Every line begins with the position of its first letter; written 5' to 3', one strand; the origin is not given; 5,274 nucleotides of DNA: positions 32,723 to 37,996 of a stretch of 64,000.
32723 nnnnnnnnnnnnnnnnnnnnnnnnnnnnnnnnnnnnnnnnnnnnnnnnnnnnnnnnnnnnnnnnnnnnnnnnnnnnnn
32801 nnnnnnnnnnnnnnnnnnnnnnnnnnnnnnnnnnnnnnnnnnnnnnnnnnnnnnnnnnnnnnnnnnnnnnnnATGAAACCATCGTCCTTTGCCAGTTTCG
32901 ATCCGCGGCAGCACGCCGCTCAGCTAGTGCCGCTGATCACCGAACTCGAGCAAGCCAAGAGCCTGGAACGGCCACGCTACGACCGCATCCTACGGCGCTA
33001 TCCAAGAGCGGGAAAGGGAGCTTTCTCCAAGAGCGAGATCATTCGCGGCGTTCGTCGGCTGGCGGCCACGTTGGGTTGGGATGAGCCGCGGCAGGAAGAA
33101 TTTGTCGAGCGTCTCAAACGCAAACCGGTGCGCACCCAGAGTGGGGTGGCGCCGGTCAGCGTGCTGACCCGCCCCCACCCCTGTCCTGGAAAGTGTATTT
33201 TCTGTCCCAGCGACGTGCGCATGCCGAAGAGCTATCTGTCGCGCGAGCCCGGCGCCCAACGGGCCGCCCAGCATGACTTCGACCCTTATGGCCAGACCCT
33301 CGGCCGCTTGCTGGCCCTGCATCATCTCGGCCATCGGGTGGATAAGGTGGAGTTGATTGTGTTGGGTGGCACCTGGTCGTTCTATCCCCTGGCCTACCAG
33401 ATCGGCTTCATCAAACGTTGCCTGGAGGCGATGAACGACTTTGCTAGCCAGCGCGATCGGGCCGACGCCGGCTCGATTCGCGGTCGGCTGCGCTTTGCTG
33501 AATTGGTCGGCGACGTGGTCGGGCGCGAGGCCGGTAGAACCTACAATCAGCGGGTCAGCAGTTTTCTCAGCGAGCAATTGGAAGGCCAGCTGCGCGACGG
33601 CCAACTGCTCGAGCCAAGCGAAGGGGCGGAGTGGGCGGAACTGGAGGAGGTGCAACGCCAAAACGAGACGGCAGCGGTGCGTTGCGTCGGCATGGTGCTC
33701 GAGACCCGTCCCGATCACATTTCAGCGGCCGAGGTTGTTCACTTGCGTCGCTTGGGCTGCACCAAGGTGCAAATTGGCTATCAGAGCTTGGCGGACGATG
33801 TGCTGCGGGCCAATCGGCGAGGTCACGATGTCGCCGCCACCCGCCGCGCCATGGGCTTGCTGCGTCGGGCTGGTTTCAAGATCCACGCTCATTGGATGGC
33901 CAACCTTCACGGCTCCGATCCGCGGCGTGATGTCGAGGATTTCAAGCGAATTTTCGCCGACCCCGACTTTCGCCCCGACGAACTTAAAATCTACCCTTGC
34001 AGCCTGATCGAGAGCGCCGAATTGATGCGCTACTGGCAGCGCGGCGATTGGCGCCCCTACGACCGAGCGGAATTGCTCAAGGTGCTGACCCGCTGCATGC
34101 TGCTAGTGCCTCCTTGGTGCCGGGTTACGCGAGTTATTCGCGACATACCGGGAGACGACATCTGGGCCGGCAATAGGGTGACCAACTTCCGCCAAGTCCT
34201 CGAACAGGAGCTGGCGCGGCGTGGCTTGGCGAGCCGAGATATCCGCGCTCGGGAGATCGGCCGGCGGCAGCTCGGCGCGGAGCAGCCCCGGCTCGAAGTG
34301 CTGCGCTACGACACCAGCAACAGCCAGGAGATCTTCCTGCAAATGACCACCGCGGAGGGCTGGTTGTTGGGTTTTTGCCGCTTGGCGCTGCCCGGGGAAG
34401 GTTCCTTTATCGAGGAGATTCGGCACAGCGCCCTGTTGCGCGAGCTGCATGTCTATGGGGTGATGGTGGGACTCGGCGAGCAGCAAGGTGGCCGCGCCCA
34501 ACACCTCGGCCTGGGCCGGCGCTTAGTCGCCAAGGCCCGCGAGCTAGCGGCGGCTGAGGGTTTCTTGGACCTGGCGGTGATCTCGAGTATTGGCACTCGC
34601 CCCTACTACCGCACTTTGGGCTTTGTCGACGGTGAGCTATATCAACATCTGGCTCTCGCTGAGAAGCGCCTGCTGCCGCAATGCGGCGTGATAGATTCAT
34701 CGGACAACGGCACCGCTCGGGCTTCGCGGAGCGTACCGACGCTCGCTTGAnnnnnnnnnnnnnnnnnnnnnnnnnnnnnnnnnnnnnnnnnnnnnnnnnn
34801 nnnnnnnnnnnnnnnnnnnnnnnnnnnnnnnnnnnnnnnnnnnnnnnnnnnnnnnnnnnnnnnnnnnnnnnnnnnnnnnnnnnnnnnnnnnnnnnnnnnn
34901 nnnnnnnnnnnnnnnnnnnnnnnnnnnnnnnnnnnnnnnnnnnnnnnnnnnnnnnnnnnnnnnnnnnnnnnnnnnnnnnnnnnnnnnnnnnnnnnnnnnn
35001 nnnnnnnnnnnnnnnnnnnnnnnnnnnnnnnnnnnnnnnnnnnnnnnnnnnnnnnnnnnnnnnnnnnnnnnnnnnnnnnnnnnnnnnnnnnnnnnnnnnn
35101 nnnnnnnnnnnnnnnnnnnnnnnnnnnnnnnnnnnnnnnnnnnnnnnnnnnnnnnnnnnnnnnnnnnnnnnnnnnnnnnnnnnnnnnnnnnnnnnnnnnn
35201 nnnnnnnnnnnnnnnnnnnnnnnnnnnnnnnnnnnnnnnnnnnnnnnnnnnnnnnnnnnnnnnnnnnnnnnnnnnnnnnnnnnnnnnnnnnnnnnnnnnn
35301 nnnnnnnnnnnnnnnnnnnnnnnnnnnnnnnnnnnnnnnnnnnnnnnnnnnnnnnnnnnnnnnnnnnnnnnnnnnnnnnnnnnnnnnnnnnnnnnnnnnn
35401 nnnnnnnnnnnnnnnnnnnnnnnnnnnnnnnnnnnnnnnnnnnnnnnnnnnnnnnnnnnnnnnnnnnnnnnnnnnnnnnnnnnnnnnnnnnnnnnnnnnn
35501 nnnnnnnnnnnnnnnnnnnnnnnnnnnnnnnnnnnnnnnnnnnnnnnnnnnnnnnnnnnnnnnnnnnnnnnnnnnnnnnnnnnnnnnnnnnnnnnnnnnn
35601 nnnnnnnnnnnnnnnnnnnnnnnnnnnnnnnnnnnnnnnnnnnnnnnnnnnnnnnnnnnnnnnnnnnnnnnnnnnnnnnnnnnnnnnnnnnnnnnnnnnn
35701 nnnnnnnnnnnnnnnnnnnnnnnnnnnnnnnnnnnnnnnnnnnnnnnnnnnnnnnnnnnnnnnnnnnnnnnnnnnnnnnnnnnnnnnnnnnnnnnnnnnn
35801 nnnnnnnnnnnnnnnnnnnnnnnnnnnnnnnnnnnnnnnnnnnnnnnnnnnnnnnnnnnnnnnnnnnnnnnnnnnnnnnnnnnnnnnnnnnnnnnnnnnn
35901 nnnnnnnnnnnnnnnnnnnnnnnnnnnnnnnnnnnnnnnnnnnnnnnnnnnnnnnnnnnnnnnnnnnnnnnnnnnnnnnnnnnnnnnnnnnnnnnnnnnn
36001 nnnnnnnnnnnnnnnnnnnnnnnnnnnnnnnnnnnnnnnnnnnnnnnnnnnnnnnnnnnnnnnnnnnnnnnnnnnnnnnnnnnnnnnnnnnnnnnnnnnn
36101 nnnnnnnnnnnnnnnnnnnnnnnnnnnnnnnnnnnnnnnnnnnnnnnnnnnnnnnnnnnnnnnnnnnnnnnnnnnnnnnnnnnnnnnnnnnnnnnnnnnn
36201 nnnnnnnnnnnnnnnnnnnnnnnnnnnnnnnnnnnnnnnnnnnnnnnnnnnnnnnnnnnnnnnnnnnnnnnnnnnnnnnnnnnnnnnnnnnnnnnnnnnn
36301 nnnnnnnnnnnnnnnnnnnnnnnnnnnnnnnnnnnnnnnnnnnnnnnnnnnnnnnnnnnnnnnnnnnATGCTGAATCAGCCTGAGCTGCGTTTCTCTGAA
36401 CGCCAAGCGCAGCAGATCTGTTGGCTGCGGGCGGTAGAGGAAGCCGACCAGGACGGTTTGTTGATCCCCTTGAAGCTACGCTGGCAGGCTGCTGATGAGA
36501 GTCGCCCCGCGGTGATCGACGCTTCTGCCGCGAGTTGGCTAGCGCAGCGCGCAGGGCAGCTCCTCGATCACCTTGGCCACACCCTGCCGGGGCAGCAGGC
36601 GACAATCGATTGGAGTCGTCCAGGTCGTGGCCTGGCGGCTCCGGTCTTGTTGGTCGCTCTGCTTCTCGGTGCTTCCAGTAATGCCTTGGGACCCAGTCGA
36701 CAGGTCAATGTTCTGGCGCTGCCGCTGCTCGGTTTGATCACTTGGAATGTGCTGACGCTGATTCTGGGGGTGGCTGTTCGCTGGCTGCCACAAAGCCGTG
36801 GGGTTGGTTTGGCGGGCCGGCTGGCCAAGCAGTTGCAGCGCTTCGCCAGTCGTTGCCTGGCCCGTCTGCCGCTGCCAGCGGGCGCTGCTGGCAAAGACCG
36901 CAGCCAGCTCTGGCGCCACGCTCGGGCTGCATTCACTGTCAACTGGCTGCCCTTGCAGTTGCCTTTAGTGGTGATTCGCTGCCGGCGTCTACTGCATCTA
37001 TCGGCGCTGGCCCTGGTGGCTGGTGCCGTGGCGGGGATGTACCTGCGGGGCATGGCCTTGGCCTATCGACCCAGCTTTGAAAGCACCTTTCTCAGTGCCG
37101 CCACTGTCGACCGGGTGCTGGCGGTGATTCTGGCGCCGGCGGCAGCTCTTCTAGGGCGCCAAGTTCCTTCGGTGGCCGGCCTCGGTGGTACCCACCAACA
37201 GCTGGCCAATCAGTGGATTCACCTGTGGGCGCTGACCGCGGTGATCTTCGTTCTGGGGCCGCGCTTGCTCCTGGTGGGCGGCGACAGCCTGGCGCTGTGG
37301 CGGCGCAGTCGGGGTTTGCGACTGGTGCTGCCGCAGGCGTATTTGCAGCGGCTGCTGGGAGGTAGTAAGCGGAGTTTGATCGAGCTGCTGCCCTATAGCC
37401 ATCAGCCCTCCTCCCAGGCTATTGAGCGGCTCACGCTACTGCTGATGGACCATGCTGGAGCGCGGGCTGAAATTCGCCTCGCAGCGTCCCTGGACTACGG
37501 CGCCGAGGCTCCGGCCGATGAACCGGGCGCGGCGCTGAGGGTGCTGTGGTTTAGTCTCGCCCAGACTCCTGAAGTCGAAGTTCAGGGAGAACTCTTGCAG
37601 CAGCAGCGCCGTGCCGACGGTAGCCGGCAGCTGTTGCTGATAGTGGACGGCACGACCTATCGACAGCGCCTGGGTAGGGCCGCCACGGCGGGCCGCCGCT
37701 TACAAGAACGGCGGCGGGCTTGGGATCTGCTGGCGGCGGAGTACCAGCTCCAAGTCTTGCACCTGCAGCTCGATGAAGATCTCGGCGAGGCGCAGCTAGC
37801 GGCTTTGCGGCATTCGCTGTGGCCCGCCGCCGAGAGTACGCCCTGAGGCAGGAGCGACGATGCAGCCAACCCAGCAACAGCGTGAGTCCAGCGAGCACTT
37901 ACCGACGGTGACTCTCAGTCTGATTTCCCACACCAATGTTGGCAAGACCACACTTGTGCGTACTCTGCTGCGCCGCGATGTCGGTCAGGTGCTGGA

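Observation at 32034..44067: Eleven-kb co-directional cluster mixing two tRNA-modification radical-SAM enzymes (Elp3-like, MtaB) and a divergent class-I methyltransferase with a ketosynthase, thioesterase, ThDP-lyase-like enzyme and a GTPase/membrane pair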

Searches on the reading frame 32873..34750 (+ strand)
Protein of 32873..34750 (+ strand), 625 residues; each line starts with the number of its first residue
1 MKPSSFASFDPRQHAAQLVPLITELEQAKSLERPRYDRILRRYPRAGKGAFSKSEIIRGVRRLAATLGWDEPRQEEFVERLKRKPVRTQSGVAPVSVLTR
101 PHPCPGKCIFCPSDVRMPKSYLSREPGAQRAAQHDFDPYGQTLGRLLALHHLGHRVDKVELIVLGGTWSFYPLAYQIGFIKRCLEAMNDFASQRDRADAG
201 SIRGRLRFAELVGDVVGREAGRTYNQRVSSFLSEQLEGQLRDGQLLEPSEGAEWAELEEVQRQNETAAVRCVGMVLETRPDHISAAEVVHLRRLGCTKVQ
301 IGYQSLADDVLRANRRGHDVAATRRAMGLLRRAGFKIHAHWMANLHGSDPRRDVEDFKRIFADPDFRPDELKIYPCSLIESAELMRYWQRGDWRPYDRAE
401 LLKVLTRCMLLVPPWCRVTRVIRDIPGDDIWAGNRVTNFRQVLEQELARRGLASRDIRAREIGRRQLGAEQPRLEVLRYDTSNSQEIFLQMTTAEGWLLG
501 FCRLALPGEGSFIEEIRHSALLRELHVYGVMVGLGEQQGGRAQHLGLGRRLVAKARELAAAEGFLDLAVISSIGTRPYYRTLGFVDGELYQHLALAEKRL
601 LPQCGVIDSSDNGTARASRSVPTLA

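Call 4: search_protein_families(library=pfam, proteins=[window:32873-34750:+], max_evalue=0.01)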
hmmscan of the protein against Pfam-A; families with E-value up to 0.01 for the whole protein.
window:32873-34750:+ (625 aa): 3 families
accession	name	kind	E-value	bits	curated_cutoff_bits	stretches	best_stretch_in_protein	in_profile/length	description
PF16199.10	Radical_SAM_C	-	9.1e-18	64.6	31.9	1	368-448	1-84/85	Radical_SAM C-terminal domain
PF04055.27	Radical_SAM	-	1.3e-07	32.4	29.5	1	274-337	80-143/166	Radical SAM superfamily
PF13673.13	Acetyltransf_10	-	0.0043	17.5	23.6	1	542-586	63-109/128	Acetyltransferase (GNAT) domain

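Call 5: search_protein_families(library=ncbifam, proteins=[window:32873-34750:+], max_evalue=0.01)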
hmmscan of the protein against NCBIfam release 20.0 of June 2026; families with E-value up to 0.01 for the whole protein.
window:32873-34750:+ (625 aa): 9 families
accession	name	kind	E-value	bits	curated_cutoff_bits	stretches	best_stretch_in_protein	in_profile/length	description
TIGR01211.1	ELP3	subfamily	1.4e-142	475.9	350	1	72-588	46-515/522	tRNA uridine(34) 5-carboxymethylaminomethyl modification radical SAM/GNAT enzyme Elp3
TIGR01212.1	TIGR01212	equivalog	5.5e-14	52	180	1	254-451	90-293/302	tRNA modification radical SAM protein MnmL/YtqA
NF006067.1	PRK08208.1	equivalog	5.6e-08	32.2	380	1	257-387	110-238/427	STM4012 family radical SAM protein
TIGR04013.1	B12_SAM_MJ_1487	hypoth_equivalog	1.9e-06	27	251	1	277-338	246-308/382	TIGR04013 family B12-binding domain/radical SAM domain-containing protein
TIGR03994.1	rSAM_HemZ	equivalog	5e-06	25.9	321.4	1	278-386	180-286/401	coproporphyrinogen dehydrogenase HemZ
TIGR00539.1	hemN_rel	equivalog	2.2e-05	23.7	205.4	1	271-336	86-151/361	radical SAM family heme chaperone HemW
TIGR02026.1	BchE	equivalog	0.00033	19.6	481.35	1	272-370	272-369/497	magnesium-protoporphyrin IX monomethyl ester anaerobic oxidative cyclase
NF040546.1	rSAM_CUAEP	equivalog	0.0026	16.5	500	1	288-343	266-321/468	CUAEP/CCAEP-tail radical SAM (seleno)protein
NF005133.0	PRK06582.1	equivalog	0.0042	16.1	597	1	272-327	98-153/390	coproporphyrinogen III oxidase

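Call 26: search_solved_structures(query=window:32873-34750:+, max_evalue=0.001, show_alignments=2)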
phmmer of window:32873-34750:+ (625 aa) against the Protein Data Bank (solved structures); distinct sequences matched with E-value up to 0.001: 9.
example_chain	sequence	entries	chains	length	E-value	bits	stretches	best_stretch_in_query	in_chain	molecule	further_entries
5l7j_A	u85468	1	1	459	4.5e-101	342.7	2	255-593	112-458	ELP3 family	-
6ia8_A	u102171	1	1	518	4.6e-98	332.8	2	255-585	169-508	Histone acetyltransferase, ELP3 family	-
6iad_A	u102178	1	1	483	1.3e-97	331.3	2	255-585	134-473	Histone acetyltransferase, ELP3 family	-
6iaz_A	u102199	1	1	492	1.3e-97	331.3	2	255-585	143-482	Histone acetyltransferase, ELP3 family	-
6ia6_A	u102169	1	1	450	8.7e-91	308.7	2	255-593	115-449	ELP3 family, ELP3 family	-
5l7l_A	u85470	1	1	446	1.7e-90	307.8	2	255-593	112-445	ELP3 family, ELP3 family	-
8ptx_C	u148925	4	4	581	6.3e-83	282.7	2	259-584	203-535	Elongator complex protein 3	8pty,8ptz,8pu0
8avg_C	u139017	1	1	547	7.7e-83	282.5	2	258-584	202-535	Elongator complex protein 3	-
6qk7_C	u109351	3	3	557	4.8e-81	276.5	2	257-587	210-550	Elongator complex protein 3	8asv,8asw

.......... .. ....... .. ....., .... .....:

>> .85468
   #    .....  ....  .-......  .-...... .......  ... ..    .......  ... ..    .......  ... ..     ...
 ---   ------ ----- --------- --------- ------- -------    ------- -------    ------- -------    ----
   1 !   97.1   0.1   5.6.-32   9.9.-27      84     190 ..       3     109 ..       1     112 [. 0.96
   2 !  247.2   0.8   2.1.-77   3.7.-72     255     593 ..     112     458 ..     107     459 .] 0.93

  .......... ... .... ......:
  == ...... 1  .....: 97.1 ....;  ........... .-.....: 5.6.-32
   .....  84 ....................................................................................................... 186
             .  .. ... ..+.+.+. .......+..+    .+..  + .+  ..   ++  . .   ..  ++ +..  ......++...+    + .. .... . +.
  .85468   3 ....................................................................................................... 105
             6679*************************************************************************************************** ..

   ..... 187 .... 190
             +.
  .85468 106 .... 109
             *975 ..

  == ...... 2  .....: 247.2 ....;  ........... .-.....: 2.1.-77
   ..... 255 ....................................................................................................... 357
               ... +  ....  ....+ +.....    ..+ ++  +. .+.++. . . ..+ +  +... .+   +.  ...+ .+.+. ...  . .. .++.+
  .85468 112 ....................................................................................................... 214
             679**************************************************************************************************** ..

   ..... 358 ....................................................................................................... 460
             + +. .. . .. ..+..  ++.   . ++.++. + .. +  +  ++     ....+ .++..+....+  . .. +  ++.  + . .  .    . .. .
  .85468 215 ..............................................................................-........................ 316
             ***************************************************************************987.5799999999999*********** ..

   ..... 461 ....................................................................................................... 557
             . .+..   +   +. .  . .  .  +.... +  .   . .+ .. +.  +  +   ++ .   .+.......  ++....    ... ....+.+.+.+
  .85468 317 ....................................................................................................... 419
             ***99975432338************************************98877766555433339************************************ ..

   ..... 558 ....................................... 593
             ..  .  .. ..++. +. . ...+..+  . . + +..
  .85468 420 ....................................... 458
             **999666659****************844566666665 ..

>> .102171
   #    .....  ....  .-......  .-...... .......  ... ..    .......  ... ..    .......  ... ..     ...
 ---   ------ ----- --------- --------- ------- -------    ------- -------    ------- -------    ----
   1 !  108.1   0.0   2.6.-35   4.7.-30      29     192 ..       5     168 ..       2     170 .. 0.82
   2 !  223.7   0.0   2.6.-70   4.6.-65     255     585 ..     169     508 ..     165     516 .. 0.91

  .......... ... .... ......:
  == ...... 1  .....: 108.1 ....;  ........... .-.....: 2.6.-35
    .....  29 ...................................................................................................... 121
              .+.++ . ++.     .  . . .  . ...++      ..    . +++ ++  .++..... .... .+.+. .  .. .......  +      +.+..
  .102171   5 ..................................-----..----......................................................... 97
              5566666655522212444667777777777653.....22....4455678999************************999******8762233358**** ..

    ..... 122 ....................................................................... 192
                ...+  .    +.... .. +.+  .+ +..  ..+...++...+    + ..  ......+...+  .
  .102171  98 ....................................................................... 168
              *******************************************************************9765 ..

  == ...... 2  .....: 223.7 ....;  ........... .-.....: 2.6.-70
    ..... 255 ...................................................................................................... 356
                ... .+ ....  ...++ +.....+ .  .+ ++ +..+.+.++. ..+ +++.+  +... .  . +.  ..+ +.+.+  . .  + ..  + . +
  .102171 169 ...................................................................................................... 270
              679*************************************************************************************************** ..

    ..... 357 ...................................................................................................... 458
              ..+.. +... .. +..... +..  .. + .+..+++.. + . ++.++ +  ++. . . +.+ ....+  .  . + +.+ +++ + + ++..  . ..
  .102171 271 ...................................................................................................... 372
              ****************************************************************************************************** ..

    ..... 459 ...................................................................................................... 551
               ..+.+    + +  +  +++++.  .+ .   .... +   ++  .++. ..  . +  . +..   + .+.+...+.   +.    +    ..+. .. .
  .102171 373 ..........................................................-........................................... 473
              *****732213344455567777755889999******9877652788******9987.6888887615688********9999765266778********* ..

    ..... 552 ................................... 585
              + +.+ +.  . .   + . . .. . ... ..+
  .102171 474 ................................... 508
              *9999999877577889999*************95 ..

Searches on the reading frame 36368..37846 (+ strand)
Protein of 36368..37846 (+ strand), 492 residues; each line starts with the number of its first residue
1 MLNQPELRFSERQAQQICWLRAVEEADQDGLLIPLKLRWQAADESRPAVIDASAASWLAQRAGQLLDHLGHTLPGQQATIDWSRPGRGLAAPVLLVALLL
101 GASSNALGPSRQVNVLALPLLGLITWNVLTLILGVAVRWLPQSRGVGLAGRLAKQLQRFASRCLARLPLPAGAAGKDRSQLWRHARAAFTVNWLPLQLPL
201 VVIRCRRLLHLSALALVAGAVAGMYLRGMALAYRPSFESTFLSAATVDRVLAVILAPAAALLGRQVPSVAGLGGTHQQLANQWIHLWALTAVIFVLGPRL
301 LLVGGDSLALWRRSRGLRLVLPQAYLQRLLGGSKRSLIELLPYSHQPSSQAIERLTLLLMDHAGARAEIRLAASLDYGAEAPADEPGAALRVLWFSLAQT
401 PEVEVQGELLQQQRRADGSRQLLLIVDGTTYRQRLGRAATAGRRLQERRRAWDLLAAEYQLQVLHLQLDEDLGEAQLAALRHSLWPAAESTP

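Call 4: search_protein_families(library=pfam, proteins=[window:36368-37846:+], max_evalue=0.01)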
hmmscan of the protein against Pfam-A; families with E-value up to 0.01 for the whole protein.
window:36368-37846:+ (492 aa): 0 families

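Call 5: search_protein_families(library=ncbifam, proteins=[window:36368-37846:+], max_evalue=0.01)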
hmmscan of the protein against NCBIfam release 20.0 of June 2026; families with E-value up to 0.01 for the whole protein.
window:36368-37846:+ (492 aa): 0 families

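Call 33: search_protein_families(library=pfam, proteins=[window:36368-37846:+], max_evalue=1)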
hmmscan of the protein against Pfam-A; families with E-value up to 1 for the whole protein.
window:36368-37846:+ (492 aa): 0 families
